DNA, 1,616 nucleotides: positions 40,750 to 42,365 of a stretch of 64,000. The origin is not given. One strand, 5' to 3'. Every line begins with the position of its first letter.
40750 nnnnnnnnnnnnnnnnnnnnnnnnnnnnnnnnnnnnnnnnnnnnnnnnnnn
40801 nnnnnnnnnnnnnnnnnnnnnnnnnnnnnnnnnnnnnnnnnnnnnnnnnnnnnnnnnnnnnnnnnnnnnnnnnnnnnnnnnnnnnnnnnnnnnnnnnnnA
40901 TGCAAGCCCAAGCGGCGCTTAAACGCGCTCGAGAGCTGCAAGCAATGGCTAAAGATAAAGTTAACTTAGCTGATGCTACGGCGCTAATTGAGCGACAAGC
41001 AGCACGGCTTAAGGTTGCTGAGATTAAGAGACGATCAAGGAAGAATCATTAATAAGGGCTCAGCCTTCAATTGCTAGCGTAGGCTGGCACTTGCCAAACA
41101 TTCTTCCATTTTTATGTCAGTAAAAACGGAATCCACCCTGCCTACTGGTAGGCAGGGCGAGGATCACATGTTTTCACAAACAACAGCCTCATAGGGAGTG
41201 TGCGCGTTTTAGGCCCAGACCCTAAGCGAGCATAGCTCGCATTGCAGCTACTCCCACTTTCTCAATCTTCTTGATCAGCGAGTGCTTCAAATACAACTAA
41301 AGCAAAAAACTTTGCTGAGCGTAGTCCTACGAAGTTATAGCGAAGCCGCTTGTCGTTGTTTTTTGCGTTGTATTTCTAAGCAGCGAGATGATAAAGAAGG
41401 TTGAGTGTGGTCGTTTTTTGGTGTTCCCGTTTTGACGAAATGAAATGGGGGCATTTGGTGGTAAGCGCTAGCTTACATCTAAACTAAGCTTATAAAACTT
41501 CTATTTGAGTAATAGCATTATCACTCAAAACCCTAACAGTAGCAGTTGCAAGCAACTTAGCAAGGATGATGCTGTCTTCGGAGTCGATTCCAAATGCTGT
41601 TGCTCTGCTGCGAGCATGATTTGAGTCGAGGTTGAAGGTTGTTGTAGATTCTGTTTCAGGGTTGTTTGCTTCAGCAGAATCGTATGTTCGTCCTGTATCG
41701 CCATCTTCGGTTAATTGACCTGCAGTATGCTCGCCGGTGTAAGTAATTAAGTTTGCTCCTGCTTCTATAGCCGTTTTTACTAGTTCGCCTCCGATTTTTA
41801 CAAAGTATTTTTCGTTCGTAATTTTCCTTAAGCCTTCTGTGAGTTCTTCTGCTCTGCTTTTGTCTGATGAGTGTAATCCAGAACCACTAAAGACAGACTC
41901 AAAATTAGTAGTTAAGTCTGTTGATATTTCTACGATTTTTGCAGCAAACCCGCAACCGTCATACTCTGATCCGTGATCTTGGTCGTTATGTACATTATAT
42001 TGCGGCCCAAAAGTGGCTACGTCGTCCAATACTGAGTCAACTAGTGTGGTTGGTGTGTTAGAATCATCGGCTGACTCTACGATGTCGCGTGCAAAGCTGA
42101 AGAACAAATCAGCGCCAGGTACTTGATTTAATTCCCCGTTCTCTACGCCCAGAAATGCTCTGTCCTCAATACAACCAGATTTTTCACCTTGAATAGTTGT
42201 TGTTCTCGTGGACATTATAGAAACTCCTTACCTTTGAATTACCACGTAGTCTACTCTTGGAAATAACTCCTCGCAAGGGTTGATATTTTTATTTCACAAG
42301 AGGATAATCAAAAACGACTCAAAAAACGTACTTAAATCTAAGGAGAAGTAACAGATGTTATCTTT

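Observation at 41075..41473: Family of ~400-470-nt highly structured non-coding elements (reference copy C) with stem covariation between copies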

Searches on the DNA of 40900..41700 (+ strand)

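Call 5: search_rna_families(source=window, start=40900, end=41700, threshold=evalue, max_evalue=10)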
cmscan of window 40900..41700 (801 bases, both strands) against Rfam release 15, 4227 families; matches with E-value up to 10: 3.
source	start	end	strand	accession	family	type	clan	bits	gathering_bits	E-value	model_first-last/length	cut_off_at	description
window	41044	41102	+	RF03381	mir-2796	Gene; miRNA;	-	17.5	72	0.68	1-77/77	no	mir-2796 microRNA precursor family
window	41126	41171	+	RF01015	mir-885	Gene; miRNA;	-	15.3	66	5.2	1-74/74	no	mir-885 microRNA precursor family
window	41432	41529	+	RF01295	SCARNA7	Gene; snRNA; snoRNA; scaRNA;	-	8.7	65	8.7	1-330/330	no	Small Cajal body-specific RNA 7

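Call 58: search_dna_similar(query=window:41060-41490:+, collection=plasmids, mode=distant, max_evalue=0.01)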
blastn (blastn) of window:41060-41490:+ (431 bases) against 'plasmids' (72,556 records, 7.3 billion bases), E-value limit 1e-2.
No match.

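Call 59: search_dna_similar(query=window:41060-41490:+, collection=phages, mode=distant, max_evalue=0.01)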
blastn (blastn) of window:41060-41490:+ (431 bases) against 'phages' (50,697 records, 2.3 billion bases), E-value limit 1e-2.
No match.
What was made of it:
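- Tried and rejected: Plasmids and phages. blastn of C against both collections gave no match (calls 58, 59).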

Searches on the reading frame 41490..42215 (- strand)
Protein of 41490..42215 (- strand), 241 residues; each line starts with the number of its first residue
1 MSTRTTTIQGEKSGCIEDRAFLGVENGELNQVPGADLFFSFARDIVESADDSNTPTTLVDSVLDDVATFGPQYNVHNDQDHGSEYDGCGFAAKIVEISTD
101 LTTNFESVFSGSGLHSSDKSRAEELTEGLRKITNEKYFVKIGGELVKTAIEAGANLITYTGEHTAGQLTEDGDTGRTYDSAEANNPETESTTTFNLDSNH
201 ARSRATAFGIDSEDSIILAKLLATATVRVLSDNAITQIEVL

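Call 15: search_protein_families(library=ncbifam, proteins=[window:41490-42215:-])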
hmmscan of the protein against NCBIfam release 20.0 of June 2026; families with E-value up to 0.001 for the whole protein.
window:41490-42215:- (241 aa): 0 families

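Call 29: find_homologous_proteins(query=window:41490-42215:-, max_evalue=0.00001)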
Query window:41490-42215:- (241 aa): 10 proteins with E <= 0.00001 among 779 candidates.
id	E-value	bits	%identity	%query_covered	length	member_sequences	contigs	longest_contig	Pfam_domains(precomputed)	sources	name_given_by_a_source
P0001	2.4e-150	516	100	100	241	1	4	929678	-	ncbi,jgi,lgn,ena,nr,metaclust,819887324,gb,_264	ncbi:TPA: hypothetical protein EYO12_00935 [Candidatus Saccharibacteria bacterium]|nr:hypothetical p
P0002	4.9e-73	264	54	99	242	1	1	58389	-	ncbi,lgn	-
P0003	7.3e-69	250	55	93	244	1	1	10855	-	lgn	-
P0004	2.7e-66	242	52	100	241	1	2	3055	-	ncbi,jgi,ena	-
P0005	5.6e-62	227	50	94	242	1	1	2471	-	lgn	-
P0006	1.0e-61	227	49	97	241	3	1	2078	-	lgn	-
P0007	2.3e-48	183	46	97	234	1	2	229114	-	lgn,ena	-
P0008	3.1e-43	166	42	95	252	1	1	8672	-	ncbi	-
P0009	8.2e-43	165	46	90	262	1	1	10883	-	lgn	-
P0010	8.8e-39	152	43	90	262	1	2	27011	-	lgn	-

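Call 30: find_encoding_contigs(protein=P0002, flank=10000, max_places=4)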
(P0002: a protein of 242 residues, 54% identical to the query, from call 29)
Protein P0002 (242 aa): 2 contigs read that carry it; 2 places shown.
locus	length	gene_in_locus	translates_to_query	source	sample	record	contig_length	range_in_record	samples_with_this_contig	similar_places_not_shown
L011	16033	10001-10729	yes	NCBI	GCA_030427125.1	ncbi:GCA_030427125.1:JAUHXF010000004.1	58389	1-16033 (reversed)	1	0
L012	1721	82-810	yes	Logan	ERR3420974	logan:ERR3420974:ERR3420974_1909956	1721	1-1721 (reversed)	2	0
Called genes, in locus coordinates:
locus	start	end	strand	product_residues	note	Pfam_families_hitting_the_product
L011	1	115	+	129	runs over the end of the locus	PF00581:Rhodanese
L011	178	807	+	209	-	PF13520:AA_permease_2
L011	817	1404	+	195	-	PF00324:AA_permease, PF13520:AA_permease_2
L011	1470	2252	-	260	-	PF00106:adh_short, PF01073:3Beta_HSD (weak), PF01370:Epimerase, PF08659:KR, PF16363:GDP_Man_Dehyd (weak), PF13561:adh_short_C2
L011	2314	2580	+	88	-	-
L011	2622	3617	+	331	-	PF00768:Peptidase_S11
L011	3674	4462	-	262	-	PF01476:LysM, PF05257:CHAP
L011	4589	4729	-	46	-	-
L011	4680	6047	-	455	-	PF00696:AA_kinase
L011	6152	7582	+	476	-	PF04773:FecR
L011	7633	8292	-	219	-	PF00230:MIP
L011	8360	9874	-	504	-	PF00999:Na_H_Exchanger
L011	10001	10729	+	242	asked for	-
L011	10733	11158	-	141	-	PF02823:ATP-synt_DE_N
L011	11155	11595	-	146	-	-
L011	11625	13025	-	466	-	PF02874:ATP-synt_ab_N, PF00006:ATP-synt_ab, PF22919:ATP-synt_VA_C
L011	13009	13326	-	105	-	-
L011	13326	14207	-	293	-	PF00231:ATP-synt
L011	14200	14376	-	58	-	-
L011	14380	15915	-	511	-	PF00006:ATP-synt_ab, PF00306:ATP-synt_ab_C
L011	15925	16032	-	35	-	?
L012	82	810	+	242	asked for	-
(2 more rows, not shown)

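Call 31: find_encoding_contigs(protein=P0007, flank=10000, max_places=4)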
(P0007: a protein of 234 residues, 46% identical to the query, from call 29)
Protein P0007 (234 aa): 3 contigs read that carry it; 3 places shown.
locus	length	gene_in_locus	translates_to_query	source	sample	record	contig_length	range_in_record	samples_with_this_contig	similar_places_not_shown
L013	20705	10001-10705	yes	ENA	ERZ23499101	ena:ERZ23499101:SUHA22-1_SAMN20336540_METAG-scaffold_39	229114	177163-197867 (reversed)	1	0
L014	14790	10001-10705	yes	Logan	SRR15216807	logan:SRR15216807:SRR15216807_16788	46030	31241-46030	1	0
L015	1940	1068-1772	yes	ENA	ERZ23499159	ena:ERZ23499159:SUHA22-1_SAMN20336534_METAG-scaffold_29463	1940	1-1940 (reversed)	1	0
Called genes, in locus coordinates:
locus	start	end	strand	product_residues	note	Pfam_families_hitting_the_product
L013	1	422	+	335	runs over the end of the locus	PF03235:GmrSD_N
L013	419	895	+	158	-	PF18735:HEPN_RiboL-PSP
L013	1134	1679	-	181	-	PF02525:Flavodoxin_2 (weak), PF03358:FMN_red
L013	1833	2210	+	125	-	PF00072:Response_reg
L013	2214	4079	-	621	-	PF00535:Glycos_transf_2 (faint), PF13641:Glyco_tranf_2_3, PF13632:Glyco_trans_2_3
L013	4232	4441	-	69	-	-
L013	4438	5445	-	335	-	PF00483:NTP_transferase, PF12804:NTP_transf_3 (weak), PF22640:ManC_GMP_beta-helix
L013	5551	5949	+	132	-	PF01687:Flavokinase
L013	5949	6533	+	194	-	PF00677:Lum_binding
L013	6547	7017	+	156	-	PF00885:DMRL_synthase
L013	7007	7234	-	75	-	PF06150:ChaB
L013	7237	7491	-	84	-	PF04226:Transgly_assoc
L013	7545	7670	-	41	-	-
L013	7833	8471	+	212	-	PF00027:cNMP_binding, PF13545:HTH_Crp_2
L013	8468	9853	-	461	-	PF00999:Na_H_Exchanger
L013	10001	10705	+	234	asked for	-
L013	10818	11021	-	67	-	-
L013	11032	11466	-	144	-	PF02823:ATP-synt_DE_N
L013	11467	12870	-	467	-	PF02874:ATP-synt_ab_N, PF00006:ATP-synt_ab, PF22919:ATP-synt_VA_C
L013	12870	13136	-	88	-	-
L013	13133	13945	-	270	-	PF00231:ATP-synt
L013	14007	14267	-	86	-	-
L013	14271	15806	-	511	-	PF00006:ATP-synt_ab, PF00306:ATP-synt_ab_C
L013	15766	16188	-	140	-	PF00213:OSCP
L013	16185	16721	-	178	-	PF00430:ATP-synt_B, PF05405:Mt_ATP-synt_B (weak)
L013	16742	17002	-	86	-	PF00137:ATP-synt_C (weak)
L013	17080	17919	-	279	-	PF00119:ATP-synt_A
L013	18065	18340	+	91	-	PF01022:HTH_5, PF01047:MarR (weak), PF12840:HTH_20, PF13412:HTH_24, PF25212:HVO_A0114, PF13601:HTH_34 (weak)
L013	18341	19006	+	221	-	PF01182:Glucosamine_iso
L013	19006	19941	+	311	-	PF03446:NAD_binding_2, PF03807:F420_oxidored, PF00393:6PGD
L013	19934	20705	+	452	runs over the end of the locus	PF00479:G6PD_N, PF02781:G6PD_C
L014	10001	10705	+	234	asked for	-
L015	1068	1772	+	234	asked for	-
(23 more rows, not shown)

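Call 60: find_encoding_contigs(protein=P0003, flank=10000, max_places=3)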
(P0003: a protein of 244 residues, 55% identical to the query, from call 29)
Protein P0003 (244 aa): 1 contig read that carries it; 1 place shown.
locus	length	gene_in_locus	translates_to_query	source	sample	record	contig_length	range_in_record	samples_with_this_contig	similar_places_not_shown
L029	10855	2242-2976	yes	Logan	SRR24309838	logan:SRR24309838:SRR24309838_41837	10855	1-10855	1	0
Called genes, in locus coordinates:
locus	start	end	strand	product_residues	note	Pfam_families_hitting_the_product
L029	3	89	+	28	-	?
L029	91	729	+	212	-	PF00027:cNMP_binding, PF13545:HTH_Crp_2, PF13412:HTH_24 (faint)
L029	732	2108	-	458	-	PF00999:Na_H_Exchanger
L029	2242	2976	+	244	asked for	-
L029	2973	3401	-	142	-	PF02823:ATP-synt_DE_N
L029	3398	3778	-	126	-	-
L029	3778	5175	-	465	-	PF02874:ATP-synt_ab_N, PF00006:ATP-synt_ab, PF22919:ATP-synt_VA_C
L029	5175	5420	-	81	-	-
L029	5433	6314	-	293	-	PF00231:ATP-synt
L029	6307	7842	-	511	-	PF00006:ATP-synt_ab, PF00306:ATP-synt_ab_C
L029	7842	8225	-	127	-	PF00213:OSCP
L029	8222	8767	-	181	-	PF00430:ATP-synt_B, PF05405:Mt_ATP-synt_B (weak)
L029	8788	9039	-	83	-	PF00137:ATP-synt_C (weak)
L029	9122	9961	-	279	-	PF00119:ATP-synt_A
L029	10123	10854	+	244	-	?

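Call 61: find_encoding_contigs(protein=P0010, flank=10000, max_places=3)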
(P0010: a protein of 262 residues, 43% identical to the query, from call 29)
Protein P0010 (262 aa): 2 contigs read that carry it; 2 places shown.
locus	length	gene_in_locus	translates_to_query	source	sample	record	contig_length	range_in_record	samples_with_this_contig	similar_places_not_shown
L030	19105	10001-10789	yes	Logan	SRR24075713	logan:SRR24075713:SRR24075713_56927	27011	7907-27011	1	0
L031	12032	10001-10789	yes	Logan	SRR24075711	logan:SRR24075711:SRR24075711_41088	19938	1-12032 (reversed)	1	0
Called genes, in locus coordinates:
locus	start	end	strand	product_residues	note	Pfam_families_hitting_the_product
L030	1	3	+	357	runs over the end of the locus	PF00478:IMPDH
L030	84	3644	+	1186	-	PF13229:Beta_helix (weak), PF19077:Big_13 (faint), PF13229:Beta_helix (weak), PF12245:Big_3_2 (faint), PF07495:Y_Y_Y (faint), PF22352:K319L-like_PKD (weak)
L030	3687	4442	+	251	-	PF00300:His_Phos_1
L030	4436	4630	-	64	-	-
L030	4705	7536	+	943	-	PF00580:UvrD-helicase, PF01443:Viral_helicase1 (faint), PF13245:AAA_19, PF13604:AAA_30 (faint), PF21445:ADDB_N, PF13361:UvrD_C, PF13538:UvrD_C_2 (faint), PF12705:PDDEXK_1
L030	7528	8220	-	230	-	-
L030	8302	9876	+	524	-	PF04773:FecR, PF00041:fn3 (faint)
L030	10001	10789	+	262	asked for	-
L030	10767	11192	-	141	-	PF02823:ATP-synt_DE_N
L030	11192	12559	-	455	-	PF02874:ATP-synt_ab_N, PF00006:ATP-synt_ab, PF22919:ATP-synt_VA_C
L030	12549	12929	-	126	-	-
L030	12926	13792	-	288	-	PF00231:ATP-synt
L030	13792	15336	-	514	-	PF02874:ATP-synt_ab_N (weak), PF00006:ATP-synt_ab, PF00306:ATP-synt_ab_C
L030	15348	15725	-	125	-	PF00213:OSCP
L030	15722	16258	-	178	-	PF00430:ATP-synt_B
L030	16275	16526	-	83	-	PF00137:ATP-synt_C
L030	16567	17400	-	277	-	PF00119:ATP-synt_A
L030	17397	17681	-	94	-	PF09527:ATPase_gene1 (weak)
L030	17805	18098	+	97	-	PF05732:RepL (weak), PF12840:HTH_20, PF13412:HTH_24, PF01022:HTH_5, PF01047:MarR (weak), PF12802:MarR_2 (weak), PF13601:HTH_34 (weak), PF25212:HVO_A0114 (weak)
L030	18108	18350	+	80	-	PF00462:Glutaredoxin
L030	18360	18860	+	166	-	PF00085:Thioredoxin, PF13098:Thioredoxin_2 (weak)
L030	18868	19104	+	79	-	?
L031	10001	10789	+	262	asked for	-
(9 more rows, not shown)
